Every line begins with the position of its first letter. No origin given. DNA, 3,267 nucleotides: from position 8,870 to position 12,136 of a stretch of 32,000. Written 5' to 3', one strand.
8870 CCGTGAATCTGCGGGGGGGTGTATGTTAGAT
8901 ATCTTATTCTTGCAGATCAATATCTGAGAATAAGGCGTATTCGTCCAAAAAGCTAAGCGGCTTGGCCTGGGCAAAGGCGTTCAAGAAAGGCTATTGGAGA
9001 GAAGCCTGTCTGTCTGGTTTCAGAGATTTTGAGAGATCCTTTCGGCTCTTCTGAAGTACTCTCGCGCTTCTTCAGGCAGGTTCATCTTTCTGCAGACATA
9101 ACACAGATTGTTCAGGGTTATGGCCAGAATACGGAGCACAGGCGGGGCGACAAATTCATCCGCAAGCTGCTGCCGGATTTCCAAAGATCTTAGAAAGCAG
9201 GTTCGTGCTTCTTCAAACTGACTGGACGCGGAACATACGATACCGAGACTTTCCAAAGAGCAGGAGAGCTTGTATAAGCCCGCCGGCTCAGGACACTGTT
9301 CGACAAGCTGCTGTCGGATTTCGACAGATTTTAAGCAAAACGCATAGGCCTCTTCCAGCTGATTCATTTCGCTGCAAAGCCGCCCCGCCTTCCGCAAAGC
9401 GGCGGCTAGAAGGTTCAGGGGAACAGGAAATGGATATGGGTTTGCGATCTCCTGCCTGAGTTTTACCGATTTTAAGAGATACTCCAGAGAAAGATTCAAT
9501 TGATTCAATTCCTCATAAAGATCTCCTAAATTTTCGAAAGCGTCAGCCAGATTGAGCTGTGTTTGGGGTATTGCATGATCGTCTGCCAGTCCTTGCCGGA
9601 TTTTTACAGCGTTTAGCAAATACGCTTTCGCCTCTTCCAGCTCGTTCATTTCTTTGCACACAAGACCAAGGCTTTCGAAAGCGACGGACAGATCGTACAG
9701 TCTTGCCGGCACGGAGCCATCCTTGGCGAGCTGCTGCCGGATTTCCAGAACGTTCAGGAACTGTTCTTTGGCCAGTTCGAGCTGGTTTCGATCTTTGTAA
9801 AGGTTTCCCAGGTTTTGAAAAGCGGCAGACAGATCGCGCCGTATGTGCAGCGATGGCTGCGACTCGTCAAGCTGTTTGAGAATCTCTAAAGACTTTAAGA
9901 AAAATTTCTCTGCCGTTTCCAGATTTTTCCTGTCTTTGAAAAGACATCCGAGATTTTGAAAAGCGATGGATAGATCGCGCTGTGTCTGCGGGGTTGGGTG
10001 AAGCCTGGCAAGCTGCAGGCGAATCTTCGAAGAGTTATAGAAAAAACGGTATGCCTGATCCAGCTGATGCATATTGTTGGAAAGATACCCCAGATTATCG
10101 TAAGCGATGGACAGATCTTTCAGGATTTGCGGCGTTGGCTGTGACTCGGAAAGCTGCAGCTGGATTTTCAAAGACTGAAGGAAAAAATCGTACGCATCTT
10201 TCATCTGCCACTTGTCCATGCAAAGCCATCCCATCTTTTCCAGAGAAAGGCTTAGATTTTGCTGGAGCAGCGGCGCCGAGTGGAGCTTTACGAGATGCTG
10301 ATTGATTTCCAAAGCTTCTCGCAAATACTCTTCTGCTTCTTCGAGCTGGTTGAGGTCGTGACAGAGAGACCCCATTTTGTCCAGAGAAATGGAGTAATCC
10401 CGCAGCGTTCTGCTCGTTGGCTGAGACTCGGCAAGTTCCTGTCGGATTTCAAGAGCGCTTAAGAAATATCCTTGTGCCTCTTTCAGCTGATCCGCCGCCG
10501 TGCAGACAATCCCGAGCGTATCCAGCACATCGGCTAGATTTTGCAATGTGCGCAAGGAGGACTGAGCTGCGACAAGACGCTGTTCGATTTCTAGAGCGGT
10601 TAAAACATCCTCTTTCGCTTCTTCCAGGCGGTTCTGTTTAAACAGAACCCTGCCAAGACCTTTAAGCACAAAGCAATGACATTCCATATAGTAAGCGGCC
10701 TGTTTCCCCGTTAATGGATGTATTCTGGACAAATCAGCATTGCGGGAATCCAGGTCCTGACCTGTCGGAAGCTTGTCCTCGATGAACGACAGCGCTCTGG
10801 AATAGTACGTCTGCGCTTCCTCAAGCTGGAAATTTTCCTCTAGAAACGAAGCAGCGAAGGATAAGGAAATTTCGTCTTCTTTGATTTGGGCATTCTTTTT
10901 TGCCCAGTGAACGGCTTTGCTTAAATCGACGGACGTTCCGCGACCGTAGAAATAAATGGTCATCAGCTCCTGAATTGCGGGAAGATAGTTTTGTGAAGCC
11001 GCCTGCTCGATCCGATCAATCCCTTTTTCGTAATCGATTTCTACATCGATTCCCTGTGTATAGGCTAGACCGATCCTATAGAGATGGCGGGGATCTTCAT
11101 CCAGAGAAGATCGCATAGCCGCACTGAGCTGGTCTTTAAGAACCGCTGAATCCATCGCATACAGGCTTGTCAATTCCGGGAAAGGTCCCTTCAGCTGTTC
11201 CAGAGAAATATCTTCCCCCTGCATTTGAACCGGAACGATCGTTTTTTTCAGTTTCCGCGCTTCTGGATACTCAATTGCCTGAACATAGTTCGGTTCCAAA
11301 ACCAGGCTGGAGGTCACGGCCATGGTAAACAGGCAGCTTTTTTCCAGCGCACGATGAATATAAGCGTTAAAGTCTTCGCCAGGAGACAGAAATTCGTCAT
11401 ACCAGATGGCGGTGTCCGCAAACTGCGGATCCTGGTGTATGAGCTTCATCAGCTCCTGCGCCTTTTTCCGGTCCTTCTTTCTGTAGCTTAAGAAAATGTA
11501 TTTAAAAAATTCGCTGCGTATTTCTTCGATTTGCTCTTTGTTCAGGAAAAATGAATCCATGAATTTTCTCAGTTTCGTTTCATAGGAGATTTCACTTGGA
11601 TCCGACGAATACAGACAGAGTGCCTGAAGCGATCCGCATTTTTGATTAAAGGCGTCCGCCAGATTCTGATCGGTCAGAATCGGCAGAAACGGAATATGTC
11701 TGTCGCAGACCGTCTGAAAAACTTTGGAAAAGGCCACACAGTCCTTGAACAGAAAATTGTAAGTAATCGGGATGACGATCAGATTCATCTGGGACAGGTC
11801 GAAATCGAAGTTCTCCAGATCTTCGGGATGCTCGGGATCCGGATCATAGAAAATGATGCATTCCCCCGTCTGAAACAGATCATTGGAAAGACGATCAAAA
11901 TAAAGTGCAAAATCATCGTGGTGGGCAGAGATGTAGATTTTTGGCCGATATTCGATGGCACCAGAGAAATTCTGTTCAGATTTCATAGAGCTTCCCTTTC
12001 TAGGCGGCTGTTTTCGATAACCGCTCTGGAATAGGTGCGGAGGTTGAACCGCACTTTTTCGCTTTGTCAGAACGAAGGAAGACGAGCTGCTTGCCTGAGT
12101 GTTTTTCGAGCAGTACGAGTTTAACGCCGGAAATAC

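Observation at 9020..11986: Intact tandem-TIR + Sel1 + 47-mer repeat protein: candidate NTPase-less TIR sensor-effector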

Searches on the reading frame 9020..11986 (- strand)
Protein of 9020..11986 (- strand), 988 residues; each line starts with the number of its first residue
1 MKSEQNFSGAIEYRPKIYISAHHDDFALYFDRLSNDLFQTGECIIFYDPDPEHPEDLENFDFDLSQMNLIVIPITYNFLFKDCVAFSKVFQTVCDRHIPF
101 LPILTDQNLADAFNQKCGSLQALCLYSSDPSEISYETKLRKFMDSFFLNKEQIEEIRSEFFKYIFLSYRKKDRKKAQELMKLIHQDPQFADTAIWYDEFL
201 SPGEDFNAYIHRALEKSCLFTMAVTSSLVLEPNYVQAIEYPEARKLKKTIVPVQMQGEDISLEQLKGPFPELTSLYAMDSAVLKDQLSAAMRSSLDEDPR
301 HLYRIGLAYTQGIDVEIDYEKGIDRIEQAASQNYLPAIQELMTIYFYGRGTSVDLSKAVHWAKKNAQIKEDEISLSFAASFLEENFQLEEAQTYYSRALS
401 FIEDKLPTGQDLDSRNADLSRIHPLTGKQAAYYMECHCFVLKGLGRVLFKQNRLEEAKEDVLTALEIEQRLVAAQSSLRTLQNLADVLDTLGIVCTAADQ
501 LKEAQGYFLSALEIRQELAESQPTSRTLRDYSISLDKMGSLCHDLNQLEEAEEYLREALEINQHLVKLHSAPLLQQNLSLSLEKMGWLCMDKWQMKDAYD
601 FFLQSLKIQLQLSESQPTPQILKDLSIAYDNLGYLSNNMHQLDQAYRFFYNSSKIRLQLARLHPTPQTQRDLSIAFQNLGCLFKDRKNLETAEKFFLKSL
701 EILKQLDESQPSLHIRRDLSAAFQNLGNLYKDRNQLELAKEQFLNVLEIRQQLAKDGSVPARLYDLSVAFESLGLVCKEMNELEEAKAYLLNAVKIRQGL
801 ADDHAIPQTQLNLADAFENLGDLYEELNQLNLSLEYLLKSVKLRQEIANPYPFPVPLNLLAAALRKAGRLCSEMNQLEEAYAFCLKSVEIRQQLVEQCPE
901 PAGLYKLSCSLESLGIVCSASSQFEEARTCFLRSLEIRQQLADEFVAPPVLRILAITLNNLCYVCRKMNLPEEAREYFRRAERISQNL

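Call 3: search_protein_families(library=pfam, proteins=[window:9020-11986:-], max_evalue=1)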
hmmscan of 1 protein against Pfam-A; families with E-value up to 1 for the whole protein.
window:9020-11986:- (988 aa): 16 families
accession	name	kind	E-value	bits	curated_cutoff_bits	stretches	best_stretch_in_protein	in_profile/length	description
PF13424.12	TPR_12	-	4.1e-36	123.5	30.1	8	490-562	8-75/77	Tetratricopeptide repeat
PF00515.34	TPR_1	-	3.8e-32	109.2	27.8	8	538-564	7-33/34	Tetratricopeptide repeat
PF13181.12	TPR_8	-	8.1e-30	100.9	25.7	6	537-563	6-32/34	Tetratricopeptide repeat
PF07719.23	TPR_2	-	1.8e-27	93.6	27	4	536-563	5-32/34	Tetratricopeptide repeat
PF13374.12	TPR_10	-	6.7e-23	80.4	27.5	4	537-565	7-35/42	Tetratricopeptide repeat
PF17874.7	TPR_MalT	-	3.1e-19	69.9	45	4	490-571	79-161/336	MalT-like TPR region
PF24885.1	TPR_NPHP3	-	2.9e-13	50.2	100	4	590-755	69-218/239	Nephrocystin-3 TPR domain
PF13176.12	TPR_7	-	4.5e-09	36.1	27.9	2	534-562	1-29/36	Tetratricopeptide repeat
PF13414.12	TPR_11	-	7.5e-09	35.6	26.8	1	539-569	1-31/42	TPR repeat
PF13676.11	TIR_2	-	3.5e-07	31.2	28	1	164-260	1-95/122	TIR domain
PF08238.18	Sel1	-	4.4e-06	27.5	30.7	1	344-364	10-30/36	Sel1 repeat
PF13431.12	TPR_17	-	1e-05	25.8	24.4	0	720-740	13-33/34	Tetratricopeptide repeat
PF13428.12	TPR_14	-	0.00017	22.4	23.5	0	537-562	6-31/44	Tetratricopeptide repeat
PF11846.14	Wzy_C_2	-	0.00057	20.3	28.5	1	887-940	132-185/191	Virulence factor membrane-bound polymerase, C-terminal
PF05338.17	DUF717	-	0.012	16.2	27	1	615-645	15-45/55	Protein of unknown function (DUF717)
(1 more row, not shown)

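Call 4: search_protein_families(library=padloc, proteins=[window:9020-11986:-], max_evalue=1)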
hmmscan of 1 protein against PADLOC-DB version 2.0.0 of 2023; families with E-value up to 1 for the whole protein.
window:9020-11986:- (988 aa): 3 families
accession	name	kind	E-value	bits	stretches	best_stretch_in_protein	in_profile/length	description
PDLC01169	TPR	-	7.7e-20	69.3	4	435-568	106-224/252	TPR repeats containing protein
PDLC02012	SAVED5--SAVED_TIR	-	0.00038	17.7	1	161-246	13-94/404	-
PDLC00420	ThsB1|ThsB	-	0.019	12.1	1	164-243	4-82/319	TIR-like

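Call 5: search_protein_families(library=ncbifam, proteins=[window:9020-11986:-], max_evalue=1)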
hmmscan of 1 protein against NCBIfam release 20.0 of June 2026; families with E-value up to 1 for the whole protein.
window:9020-11986:- (988 aa): 10 families
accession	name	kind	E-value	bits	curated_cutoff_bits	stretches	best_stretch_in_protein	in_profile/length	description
NF053520.1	HK_Porph_FimS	equivalog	6.1e-15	54.5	600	3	444-579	130-251/618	sensor histidine kinase FimS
TIGR02521.1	type_IV_pilW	equivalog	2.9e-06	27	154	0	449-517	42-97/234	type IV pilus biogenesis/stability protein PilW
NF041717.1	HaaA_phane_TPR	equivalog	8.5e-06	24.1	1125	2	454-565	761-865/882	cyclophane-containing RiPP biosynthesis TPR protein HaaT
NF002725.1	PRK02603.1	equivalog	3.1e-05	24.1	143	1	556-665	52-152/173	photosystem I assembly protein Ycf3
TIGR00540.1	TPR_hemY_coli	hypoth_equivalog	0.00018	20.4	142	1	467-558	308-385/385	heme biosynthesis-associated TPR protein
NF047621.1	FlgprotMotXVib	equivalog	0.0011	18.5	330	1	275-379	51-152/211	flagellar protein MotX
NF053617.1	SARPRegAfsRStmc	equivalog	0.003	15.6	1430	1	861-941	816-893/986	SARP-family global regulator AfsR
NF008935.0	PRK12292.1-1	equivalog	0.02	13.8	350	1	705-770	194-257/382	ATP phosphoribosyltransferase regulatory subunit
NF009643.0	PRK13169.1-4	equivalog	0.14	12.8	249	1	811-848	22-59/129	DNA replication initiation control protein YabA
NF053720.1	NsdA_fam_reg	subfamily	0.14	11.7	75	0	484-563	200-272/432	NsdA family TPR-like regulatory protein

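Call 11: find_encoding_contigs(protein=window:9020-11986:-, flank=10000, max_places=6)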
Protein window:9020-11986:- (988 aa): 3 contigs read that carry it; 3 places shown.
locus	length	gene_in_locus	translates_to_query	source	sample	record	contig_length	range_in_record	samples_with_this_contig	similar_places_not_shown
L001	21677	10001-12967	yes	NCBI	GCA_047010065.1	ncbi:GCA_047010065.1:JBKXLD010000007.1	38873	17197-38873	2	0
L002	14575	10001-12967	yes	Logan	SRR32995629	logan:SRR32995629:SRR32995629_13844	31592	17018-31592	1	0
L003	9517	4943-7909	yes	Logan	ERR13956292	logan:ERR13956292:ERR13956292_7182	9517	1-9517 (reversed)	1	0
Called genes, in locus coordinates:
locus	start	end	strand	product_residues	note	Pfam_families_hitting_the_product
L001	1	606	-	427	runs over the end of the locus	PF00275:EPSP_synthase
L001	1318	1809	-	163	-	PF00358:PTS_EIIA_1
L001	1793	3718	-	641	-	PF00326:Peptidase_S9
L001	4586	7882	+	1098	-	PF13676:TIR_2, PF00515:TPR_1 (faint), PF07719:TPR_2 (faint), PF08238:Sel1 (faint), PF13424:TPR_12 (faint)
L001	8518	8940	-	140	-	-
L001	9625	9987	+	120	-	-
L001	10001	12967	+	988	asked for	-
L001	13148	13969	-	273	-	PF00933:Glyco_hydro_3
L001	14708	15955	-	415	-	PF00872:Transposase_mut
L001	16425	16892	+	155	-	-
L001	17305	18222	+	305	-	PF12849:PBP_like_2, PF13531:SBP_bac_11 (faint), PF12727:PBP_like (faint), PF12849:PBP_like_2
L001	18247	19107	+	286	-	PF00528:BPD_transp_1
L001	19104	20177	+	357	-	PF00528:BPD_transp_1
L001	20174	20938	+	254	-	PF00005:ABC_tran, PF02463:SMC_N (weak), PF13304:AAA_21 (weak)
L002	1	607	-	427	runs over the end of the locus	PF00275:EPSP_synthase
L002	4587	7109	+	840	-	PF13676:TIR_2, PF00515:TPR_1 (faint), PF07719:TPR_2 (faint), PF08238:Sel1 (faint), PF13181:TPR_8 (faint), PF13424:TPR_12 (faint)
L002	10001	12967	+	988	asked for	-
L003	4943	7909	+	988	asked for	-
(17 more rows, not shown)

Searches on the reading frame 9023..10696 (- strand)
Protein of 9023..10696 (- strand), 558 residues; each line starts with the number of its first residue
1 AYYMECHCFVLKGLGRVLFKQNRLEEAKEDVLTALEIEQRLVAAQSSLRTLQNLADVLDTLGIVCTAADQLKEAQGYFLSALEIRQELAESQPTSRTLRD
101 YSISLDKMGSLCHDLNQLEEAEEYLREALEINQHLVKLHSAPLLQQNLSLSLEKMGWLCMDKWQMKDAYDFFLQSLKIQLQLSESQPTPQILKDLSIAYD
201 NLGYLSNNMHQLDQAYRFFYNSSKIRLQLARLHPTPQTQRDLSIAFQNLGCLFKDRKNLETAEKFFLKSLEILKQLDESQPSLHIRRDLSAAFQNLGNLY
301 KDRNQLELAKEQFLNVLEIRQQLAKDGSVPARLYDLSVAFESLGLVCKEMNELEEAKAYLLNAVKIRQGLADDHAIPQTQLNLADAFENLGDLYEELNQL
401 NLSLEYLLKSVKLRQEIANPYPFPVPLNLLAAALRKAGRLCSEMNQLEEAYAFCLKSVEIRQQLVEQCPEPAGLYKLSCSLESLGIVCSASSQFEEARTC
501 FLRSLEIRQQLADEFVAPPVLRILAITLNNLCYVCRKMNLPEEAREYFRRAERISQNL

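Call 58: find_homologous_proteins(query=window:9023-10696:-, max_evalue=1e-10)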
Query window:9023-10696:- (558 aa): 29 proteins with E <= 1e-10 among 8000 candidates.
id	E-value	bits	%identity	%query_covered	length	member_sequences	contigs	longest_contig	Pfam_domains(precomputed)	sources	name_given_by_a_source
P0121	2.5e-194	665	98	56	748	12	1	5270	PF17874.8,PF00515.35,PF13424.13,PF24885.2,PF13676.12,PF13181.13,PF07719.24,PF13374.13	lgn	-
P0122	1.4e-47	181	31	62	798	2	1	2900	PF13431.13,PF17874.8,PF00515.35,PF10952.16,PF13424.13,PF13676.12,PF13181.13,PF07719.24,PF13374.13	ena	-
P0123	2.6e-43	167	33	56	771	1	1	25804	PF25063.1,PF13431.13,PF09976.16,PF10952.16,PF13176.13,PF24885.2,PF13428.13,PF13676.12,PF13374.13,PF07721.21,PF10516.16,PF17874.8,PF00515.35,PF13424.13,PF13181.13,PF01276.27,PF07719.24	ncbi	-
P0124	1.9e-28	118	25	89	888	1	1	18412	PF13431.13,PF13176.13,PF24885.2,PF13428.13,PF13374.13,PF14559.13,PF09094.17,PF00515.35,PF13424.13,PF13432.13,PF13181.13,PF07719.24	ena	-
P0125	6.4e-26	110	28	54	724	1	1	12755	PF10602.16,PF13431.13,PF13414.13,PF10952.16,PF13176.13,PF13428.13,PF13676.12,PF08238.19,PF18229.7,PF13374.13,PF17874.8,PF00515.35,PF13424.13,PF18672.8,PF13181.13,PF14561.13,PF07719.24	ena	-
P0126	1.6e-23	102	34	39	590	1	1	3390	PF13431.13,PF00515.35,PF13424.13,PF13176.13,PF24885.2,PF13428.13,PF13181.13,PF07719.24,PF13374.13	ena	-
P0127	1.6e-23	102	26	70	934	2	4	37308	PF14559.13,PF13431.13,PF09094.17,PF00515.35,PF13424.13,PF13176.13,PF24885.2,PF13428.13,PF13181.13,PF07719.24,PF13374.13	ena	-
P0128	1.8e-23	102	22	72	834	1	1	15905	PF13431.13,PF13176.13,PF24885.2,PF13428.13,PF13374.13,PF07721.21,PF14559.13,PF00515.35,PF13424.13,PF13432.13,PF13181.13,PF07719.24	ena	-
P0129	3.6e-22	97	28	55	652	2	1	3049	PF13431.13,PF13414.13,PF13176.13,PF24885.2,PF13428.13,PF13374.13,PF17874.8,PF23221.2,PF00515.35,PF13424.13,PF13432.13,PF13181.13,PF07719.24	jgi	-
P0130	8.2e-22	96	25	62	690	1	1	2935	PF14559.13,PF00515.35,PF13424.13,PF13176.13,PF24885.2,PF13432.13,PF13428.13,PF13181.13,PF07719.24,PF13374.13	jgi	jgi:tetratricopeptide (TPR) repeat protein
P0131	1.3e-21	95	28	41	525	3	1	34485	PF13414.13,PF17874.8,PF00515.35,PF10952.16,PF13424.13,PF13181.13,PF07719.24,PF13374.13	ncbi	ncbi:MAG: tetratricopeptide repeat protein [Longimicrobiaceae bacterium]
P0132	1.9e-20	92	25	78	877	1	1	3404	PF13431.13,PF13414.13,PF10952.16,PF13176.13,PF24885.2,PF13428.13,PF13676.12,PF13374.13,PF14559.13,PF13371.13,PF00515.35,PF13424.13,PF13432.13,PF13181.13,PF07719.24,PF13174.13,PF08937.17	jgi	jgi:tetratricopeptide (TPR) repeat protein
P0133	2.0e-20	92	27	58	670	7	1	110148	PF13431.13,PF13176.13,PF20421.5,PF24885.2,PF13428.13,PF27155.1,PF13374.13,PF09094.17,PF17874.8,PF00515.35,PF13424.13,PF13181.13,PF12968.14,PF07719.24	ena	-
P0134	4.1e-20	91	23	82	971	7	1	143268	PF13431.13,PF01535.27,PF13176.13,PF20421.5,PF24885.2,PF13428.13,PF13374.13,PF14559.13,PF09094.17,PF00515.35,PF13424.13,PF13432.13,PF13181.13,PF12968.14,PF07719.24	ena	-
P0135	5.5e-20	90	31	58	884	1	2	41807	PF13431.13,PF13414.13,PF13176.13,PF24885.2,PF13428.13,PF13374.13,PF14559.13,PF13371.13,PF00515.35,PF12895.14,PF13424.13,PF13432.13,PF13181.13,PF12968.14,PF07719.24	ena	-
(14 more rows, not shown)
